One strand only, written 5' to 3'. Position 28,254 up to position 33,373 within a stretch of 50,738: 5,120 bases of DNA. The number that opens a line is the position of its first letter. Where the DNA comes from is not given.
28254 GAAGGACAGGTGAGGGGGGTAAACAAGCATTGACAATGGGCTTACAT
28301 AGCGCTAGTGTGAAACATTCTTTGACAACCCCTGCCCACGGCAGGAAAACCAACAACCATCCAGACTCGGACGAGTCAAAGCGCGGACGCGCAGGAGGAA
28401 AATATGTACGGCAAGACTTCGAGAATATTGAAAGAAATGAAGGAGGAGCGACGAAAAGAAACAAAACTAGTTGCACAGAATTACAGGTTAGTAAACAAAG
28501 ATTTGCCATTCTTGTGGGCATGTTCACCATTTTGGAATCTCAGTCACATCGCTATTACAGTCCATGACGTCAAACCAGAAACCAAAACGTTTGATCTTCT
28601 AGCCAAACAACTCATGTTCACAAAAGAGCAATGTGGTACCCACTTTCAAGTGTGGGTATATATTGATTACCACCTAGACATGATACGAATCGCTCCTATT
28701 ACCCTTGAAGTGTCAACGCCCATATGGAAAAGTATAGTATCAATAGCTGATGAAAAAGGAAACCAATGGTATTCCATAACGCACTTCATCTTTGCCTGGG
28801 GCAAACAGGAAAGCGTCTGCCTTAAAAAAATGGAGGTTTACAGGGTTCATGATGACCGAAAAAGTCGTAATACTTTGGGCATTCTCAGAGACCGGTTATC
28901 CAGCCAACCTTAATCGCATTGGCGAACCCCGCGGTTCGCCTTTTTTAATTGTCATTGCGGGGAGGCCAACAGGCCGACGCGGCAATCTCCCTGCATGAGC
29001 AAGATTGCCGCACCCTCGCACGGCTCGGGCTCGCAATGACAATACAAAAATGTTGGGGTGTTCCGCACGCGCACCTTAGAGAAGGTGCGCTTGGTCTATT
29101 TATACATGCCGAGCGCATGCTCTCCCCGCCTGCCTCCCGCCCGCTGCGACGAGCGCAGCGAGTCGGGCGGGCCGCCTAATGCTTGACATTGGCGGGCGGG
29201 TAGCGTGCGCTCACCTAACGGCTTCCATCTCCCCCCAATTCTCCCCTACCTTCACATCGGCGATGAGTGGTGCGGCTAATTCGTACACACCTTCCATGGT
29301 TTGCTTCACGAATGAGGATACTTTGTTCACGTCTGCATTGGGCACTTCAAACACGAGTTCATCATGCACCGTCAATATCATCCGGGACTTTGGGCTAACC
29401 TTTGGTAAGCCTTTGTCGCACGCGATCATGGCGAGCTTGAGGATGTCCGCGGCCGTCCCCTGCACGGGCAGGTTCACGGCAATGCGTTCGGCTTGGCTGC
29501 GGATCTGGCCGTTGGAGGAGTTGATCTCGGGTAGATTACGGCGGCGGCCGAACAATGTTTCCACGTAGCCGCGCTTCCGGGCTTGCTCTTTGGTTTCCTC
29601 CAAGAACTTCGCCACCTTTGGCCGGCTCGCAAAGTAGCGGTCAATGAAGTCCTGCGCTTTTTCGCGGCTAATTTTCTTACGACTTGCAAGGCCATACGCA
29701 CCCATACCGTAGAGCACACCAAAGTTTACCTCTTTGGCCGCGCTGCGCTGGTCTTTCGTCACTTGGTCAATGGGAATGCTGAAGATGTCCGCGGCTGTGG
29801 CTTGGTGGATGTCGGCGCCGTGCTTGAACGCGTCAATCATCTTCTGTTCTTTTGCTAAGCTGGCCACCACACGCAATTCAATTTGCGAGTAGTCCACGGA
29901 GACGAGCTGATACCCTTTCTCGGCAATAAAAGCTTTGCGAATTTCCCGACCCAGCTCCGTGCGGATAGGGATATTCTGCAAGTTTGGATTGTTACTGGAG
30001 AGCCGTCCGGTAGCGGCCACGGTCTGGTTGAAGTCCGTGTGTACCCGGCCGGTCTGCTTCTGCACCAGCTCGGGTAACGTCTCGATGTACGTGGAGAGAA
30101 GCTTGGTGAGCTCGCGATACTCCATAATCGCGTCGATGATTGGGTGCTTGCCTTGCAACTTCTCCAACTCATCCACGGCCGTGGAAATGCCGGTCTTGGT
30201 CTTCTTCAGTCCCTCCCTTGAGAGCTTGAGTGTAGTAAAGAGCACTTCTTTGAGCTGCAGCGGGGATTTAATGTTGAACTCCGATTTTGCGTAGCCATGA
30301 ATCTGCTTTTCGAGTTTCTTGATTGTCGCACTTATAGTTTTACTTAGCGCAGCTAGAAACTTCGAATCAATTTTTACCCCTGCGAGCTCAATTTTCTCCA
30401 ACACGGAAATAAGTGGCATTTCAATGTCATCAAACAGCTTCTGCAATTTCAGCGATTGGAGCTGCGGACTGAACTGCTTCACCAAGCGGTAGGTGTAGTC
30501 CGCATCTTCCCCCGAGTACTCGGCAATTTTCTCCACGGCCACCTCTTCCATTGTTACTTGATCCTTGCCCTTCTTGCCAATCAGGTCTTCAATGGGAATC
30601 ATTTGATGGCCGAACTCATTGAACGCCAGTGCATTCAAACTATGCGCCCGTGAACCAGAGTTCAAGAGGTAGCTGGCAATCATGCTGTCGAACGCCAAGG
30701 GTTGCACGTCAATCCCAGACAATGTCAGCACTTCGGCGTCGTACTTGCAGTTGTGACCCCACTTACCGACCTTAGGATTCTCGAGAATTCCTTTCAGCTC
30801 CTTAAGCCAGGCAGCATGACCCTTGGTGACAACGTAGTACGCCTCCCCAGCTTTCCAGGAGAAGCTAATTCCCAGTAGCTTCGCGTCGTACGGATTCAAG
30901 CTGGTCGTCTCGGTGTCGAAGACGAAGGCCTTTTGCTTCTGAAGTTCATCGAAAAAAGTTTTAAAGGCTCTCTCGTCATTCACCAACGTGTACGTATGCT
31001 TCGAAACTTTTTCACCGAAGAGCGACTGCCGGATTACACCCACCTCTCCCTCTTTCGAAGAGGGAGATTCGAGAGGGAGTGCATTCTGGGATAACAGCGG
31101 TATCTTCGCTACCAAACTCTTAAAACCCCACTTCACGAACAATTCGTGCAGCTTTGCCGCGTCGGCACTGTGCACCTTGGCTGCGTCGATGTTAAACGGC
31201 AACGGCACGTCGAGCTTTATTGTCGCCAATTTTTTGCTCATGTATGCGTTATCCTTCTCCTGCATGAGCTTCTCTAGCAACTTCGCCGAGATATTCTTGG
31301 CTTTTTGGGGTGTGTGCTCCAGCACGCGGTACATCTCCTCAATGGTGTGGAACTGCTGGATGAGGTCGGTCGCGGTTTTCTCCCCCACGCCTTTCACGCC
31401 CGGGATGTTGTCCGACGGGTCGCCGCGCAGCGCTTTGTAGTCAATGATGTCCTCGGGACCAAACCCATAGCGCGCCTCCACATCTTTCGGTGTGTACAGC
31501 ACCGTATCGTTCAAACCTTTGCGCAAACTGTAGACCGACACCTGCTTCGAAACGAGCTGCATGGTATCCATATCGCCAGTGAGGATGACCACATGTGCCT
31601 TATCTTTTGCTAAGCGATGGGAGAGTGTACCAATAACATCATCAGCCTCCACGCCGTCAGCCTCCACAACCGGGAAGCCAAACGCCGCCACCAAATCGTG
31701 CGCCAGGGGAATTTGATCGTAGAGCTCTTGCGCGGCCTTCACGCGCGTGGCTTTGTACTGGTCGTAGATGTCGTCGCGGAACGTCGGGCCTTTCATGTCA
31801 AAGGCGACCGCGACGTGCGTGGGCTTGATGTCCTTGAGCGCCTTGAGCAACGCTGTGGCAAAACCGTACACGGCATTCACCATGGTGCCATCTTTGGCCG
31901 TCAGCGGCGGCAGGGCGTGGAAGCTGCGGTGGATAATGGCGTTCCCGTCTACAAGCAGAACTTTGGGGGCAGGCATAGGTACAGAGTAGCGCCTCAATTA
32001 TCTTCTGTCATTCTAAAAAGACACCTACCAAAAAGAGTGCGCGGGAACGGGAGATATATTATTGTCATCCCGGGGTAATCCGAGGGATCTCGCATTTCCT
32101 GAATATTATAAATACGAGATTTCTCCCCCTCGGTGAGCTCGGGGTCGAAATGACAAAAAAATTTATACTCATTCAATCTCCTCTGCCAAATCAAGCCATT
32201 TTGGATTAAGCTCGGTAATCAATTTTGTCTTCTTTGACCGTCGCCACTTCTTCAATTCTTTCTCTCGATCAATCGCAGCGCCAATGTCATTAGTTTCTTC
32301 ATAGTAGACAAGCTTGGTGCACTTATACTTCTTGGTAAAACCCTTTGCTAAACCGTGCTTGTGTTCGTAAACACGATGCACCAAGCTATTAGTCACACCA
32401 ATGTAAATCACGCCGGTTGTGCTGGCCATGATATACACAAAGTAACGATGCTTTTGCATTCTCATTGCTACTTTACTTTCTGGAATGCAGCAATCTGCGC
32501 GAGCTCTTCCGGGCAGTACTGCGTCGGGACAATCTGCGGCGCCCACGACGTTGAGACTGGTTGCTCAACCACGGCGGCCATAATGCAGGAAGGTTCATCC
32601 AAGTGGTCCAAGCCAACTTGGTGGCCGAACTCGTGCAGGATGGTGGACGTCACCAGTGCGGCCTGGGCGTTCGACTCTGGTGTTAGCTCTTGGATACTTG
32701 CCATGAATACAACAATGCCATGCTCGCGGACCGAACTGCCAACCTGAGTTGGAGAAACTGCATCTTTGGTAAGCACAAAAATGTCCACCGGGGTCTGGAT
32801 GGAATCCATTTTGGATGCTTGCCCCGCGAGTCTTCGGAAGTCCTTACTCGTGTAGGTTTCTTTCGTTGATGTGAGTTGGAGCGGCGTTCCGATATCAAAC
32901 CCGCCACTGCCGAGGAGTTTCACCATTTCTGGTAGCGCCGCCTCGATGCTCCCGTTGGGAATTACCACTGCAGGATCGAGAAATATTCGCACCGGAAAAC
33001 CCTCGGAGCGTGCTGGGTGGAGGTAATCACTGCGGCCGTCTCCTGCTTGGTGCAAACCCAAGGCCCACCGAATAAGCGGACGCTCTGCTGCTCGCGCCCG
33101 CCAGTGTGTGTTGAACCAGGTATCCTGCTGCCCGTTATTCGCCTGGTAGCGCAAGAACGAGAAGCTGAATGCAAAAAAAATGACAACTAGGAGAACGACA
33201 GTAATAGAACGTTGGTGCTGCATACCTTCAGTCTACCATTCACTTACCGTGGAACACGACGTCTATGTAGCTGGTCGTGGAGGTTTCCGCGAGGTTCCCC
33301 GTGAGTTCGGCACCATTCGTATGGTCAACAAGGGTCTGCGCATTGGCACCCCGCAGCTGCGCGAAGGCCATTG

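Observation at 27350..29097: Two tandem ~870-bp cassettes (orphan ORF plus near-identical structured 3' module) wedged between holA and polA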

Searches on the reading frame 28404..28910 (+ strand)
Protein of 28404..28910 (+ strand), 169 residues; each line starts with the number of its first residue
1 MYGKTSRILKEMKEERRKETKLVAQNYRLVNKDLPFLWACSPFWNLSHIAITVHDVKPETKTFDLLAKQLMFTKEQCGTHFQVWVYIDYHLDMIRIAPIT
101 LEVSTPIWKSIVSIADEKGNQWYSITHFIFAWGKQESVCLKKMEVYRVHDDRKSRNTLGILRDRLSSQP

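Call 12: search_protein_families(library=pfam, proteins=[window:28404-28910:+], max_evalue=0.1)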
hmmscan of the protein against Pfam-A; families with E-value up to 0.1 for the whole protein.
window:28404-28910:+ (169 aa): 0 families

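Call 13: search_protein_families(library=padloc, proteins=[window:28404-28910:+], max_evalue=1)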
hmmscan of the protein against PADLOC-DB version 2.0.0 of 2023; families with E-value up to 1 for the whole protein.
window:28404-28910:+ (169 aa): 0 families

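Call 14: search_protein_families(library=phrogs, proteins=[window:28404-28910:+], max_evalue=1)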
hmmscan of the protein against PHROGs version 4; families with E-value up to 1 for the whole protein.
window:28404-28910:+ (169 aa): 0 families

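Call 16: find_encoding_contigs(protein=window:28404-28910:+, flank=10000, max_places=6)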
Protein window:28404-28910:+ (169 aa): no gene with exactly this product is on record in the collection.

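Call 18: find_homologous_proteins(query=window:28404-28910:+, max_evalue=0.01)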
Query window:28404-28910:+ (169 aa): 1 proteins with E <= 0.01 among 23 candidates.
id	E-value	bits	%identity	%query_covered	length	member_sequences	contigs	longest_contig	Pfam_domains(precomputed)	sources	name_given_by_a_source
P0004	1.4e-111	388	100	100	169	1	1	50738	-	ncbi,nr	ncbi:MAG: hypothetical protein Q8O51_02705 [bacterium]|nr:hypothetical protein [bacterium]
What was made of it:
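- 28404..28913 (+): ORF2: a 169-aa protein of a sparsely sampled family of unknown function. Only itself among close matches (call 18).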

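Call 45: search_protein_representatives(protein=window:28404-28910:+)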
Query: 169 residues. Proteins with E-value up to 0.001 (for the whole library): 4; up to 1e-10: 1; up to 1e-30: 1. The best 4 are listed.
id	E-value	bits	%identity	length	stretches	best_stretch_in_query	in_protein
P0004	4.4e-112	387.9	100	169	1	1-169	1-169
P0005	1.2e-04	38.3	33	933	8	63-114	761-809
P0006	2.2e-04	37.4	30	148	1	17-147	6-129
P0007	2.4e-04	37.3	31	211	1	18-115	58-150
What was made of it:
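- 28404..28913 (+): Exhaustive HMMER finds P0006 and P0007 at E about 2e-4 (call 45).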

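Call 47: predict_structure(protein=window:28404-28910:+)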
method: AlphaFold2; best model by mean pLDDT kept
length: 169 residues; sequences in the alignment: 1
mean_pLDDT: 47.5   pTM: 0.34
mean pLDDT of the five models: 47.5, 39.6, 38.3, 37.2, 35.5
residues with pLDDT >= 90: 0; 70-90: 4; 50-70: 71; < 50: 94
segments of 3 or more residues with pLDDT < 50: 19-48, 54-69, 88-95, 111-115, 123-125, 146-169
pLDDT, mean of each block of 10 residues (from residue 1): 63 56 29 34 43 45 39 58 54 50 56 50 51 52 48 41 38
secondary structure, 60 per line:
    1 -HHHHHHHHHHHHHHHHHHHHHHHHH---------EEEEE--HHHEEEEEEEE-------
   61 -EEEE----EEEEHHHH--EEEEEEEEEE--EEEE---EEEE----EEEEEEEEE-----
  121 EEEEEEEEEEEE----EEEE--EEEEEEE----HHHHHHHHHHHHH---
elements in order: H2-26 E36-40 E46-53 E62-65 E70-73 H74-77 E80-89 E92-95 E99-102 E107-115 E121-132 E137-140 E143-149 H154-166

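Call 49: search_protein_families(library=pfam, proteins=[P0005, P0006, P0007], max_evalue=0.01)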
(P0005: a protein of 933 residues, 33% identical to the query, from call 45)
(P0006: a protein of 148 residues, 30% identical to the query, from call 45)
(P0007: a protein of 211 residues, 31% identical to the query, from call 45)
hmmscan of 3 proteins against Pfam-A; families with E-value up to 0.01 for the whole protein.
P0005 (933 aa): 4 families
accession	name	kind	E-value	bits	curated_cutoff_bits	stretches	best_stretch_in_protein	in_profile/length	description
PF22799.2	PIR1-like_C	-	9.8e-07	29.9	27.6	0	901-922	45-66/74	Cell wall mannoprotein PIR1-like, C-terminal domain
PF18555.7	MobL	-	3.4e-06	26.8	28.5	0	729-766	80-117/383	MobL relaxases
PF23612.1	zf-C2H2_ZN142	-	4e-05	23.8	27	0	217-229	10-22/27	ZN142 C2H2 zinc finger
PF10031.14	DUF2273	-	0.00098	19.5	25.4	0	881-892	21-32/48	Small integral membrane protein (DUF2273)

P0006 (148 aa): 0 families

P0007 (211 aa): 0 families

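Call 50: find_encoding_contigs(protein=P0007, flank=6000, max_places=4)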
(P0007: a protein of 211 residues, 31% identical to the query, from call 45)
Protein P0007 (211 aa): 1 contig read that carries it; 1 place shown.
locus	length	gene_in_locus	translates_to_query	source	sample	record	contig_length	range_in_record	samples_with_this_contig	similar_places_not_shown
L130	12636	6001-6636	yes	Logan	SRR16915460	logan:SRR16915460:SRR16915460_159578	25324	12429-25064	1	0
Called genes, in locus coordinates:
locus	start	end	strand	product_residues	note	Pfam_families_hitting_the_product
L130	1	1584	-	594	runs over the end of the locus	PF01341:Glyco_hydro_6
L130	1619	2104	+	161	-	-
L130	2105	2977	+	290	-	PF02424:ApbE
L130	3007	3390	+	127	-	PF07681:DoxX, PF04173:DoxD (weak)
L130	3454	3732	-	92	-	-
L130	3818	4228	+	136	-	PF06574:FAD_syn (faint), PF01467:CTP_transf_like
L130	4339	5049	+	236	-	PF07826:IMP_cyclohyd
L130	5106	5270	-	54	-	-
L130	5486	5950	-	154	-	PF13473:Cupredoxin_1, PF00127:Copper-bind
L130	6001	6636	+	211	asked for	-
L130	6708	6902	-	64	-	-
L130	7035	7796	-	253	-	-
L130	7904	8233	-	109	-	-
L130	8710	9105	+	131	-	-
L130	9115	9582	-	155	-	-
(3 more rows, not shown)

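Call 51: find_encoding_contigs(protein=P0006, flank=6000, max_places=4)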
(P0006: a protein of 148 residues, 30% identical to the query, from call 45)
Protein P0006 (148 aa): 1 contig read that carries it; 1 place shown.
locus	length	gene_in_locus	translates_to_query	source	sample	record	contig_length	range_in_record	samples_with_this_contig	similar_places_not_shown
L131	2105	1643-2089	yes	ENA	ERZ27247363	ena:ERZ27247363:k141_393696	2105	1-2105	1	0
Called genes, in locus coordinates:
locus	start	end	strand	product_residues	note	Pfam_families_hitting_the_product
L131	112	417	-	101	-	PF09685:MamF_MmsF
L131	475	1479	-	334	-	PF21694:DNA_pol3_delta_C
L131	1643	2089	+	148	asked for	-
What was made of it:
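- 28404..28913 (+): P0006 also lies next to holA (call 51).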

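Call 93: search_protein_families(library=ncbifam, proteins=[window:28404-28910:+, P0006, P0007], max_evalue=0.1)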
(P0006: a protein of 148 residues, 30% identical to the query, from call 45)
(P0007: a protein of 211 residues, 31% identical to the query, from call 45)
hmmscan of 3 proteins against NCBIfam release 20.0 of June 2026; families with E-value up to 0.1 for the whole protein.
window:28404-28910:+ (169 aa): 0 families

P0006 (148 aa): 0 families

P0007 (211 aa): 0 families

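Call 95: search_solved_structures(query=A4, max_evalue=1)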
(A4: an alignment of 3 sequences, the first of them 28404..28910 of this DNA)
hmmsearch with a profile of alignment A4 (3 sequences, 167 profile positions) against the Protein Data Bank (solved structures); distinct sequences matched with E-value up to 1: 0.

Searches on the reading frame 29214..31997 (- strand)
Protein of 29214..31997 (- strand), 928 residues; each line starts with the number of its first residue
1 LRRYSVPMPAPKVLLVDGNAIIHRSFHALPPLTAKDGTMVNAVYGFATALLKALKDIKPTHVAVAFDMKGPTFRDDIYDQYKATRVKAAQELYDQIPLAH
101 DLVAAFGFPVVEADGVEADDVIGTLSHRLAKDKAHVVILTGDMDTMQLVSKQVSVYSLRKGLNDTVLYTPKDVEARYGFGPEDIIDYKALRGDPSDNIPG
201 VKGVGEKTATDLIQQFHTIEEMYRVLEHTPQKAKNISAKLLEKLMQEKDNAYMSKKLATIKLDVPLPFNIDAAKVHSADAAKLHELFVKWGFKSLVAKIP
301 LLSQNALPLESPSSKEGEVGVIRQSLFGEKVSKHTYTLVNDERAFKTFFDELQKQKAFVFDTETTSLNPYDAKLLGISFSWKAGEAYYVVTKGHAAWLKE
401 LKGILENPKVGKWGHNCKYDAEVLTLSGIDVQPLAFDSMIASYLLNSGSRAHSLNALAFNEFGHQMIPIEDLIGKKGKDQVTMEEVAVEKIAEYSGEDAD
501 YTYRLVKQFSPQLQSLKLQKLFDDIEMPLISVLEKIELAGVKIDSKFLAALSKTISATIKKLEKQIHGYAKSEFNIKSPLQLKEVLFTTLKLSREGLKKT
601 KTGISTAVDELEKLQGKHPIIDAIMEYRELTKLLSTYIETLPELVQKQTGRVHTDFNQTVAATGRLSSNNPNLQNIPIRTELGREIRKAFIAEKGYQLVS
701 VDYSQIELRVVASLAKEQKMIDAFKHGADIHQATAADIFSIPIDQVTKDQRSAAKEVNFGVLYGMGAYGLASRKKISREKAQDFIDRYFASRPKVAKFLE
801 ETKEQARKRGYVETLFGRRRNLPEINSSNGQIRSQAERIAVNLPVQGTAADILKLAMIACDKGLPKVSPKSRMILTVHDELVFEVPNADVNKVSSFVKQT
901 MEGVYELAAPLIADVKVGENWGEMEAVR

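Call 12: search_protein_families(library=pfam, proteins=[window:29214-31997:-], max_evalue=0.1)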
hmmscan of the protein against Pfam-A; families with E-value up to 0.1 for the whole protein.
window:29214-31997:- (928 aa): 7 families
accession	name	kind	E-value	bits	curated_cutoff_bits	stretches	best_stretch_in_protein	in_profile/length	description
PF00476.26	DNA_pol_A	-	3.9e-157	523.5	34.3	1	546-923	2-381/381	DNA polymerase family A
PF02739.22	5_3_exonuc_N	-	6.3e-56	189.1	34.3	1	12-178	1-164/164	5'-3' exonuclease, N-terminal resolvase-like domain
PF01367.25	5_3_exonuc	-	2.6e-31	108.4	40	1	181-279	3-95/97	5'-3' exonuclease, C-terminal SAM fold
PF01612.26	DNA_pol_A_exo1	-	8.5e-31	107.5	23.6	1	336-514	1-173/173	3'-5' exonuclease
PF22619.2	DNA_polI_exo1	-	1.1e-12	48.4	27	1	363-492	4-131/140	DNA polymerase I, ribonuclease H-like domain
PF14520.12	HHH_5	-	0.00092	20.1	27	1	200-247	6-54/57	Helix-hairpin-helix domain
PF12826.13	HHH_2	-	0.022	15.4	27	1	200-224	7-31/64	Helix-hairpin-helix motif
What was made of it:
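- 29211..31997 (-): polA, the conserved right flank. DNA_pol_A at E = 4e-157, plus exonuclease domains (call 12).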

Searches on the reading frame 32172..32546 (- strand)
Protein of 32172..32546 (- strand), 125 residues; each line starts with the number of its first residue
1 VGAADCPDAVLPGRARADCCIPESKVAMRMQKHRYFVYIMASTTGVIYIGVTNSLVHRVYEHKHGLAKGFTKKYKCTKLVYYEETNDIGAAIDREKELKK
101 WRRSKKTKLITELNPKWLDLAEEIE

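Call 12: search_protein_families(library=pfam, proteins=[window:32172-32546:-], max_evalue=0.1)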
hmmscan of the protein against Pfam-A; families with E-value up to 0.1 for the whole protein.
window:32172-32546:- (125 aa): 2 families
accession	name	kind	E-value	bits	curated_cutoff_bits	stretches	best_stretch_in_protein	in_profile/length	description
PF01541.30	GIY-YIG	-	2.3e-14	53.9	22.6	1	35-106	2-76/78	GIY-YIG catalytic domain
PF25709.1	crAss_PVA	-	0.029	14.8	27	1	6-79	10-81/105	Portal vertex auxiliary protein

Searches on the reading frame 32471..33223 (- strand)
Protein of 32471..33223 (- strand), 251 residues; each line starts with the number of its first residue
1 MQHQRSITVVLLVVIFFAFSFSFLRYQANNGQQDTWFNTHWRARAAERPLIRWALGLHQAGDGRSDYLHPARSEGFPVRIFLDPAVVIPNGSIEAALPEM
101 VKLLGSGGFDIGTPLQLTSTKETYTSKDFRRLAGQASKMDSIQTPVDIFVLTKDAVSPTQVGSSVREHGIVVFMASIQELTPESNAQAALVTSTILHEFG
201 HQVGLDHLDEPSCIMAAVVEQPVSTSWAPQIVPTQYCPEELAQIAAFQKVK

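Call 12: search_protein_families(library=pfam, proteins=[window:32471-33223:-], max_evalue=0.1)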
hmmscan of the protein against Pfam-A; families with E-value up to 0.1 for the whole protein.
window:32471-33223:- (251 aa): 5 families
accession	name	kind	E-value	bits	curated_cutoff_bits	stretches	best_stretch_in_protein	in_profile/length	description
PF00413.30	Peptidase_M10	-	2.2e-05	24.8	24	1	185-220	102-137/159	Matrixin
PF06262.17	Zincin_1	-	0.00014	22.2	22.4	1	143-207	23-89/97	Zincin-like metallopeptidase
PF07998.17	Peptidase_M54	-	0.0053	17.2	24.4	1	180-216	134-169/194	Peptidase family M54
PF13582.12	Reprolysin_3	-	0.011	16.7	22.4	1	180-207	95-122/123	Metallo-peptidase family M12B Reprolysin-like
PF13583.11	Reprolysin_4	-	0.082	13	22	1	186-214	128-158/203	Metallo-peptidase family M12B Reprolysin-like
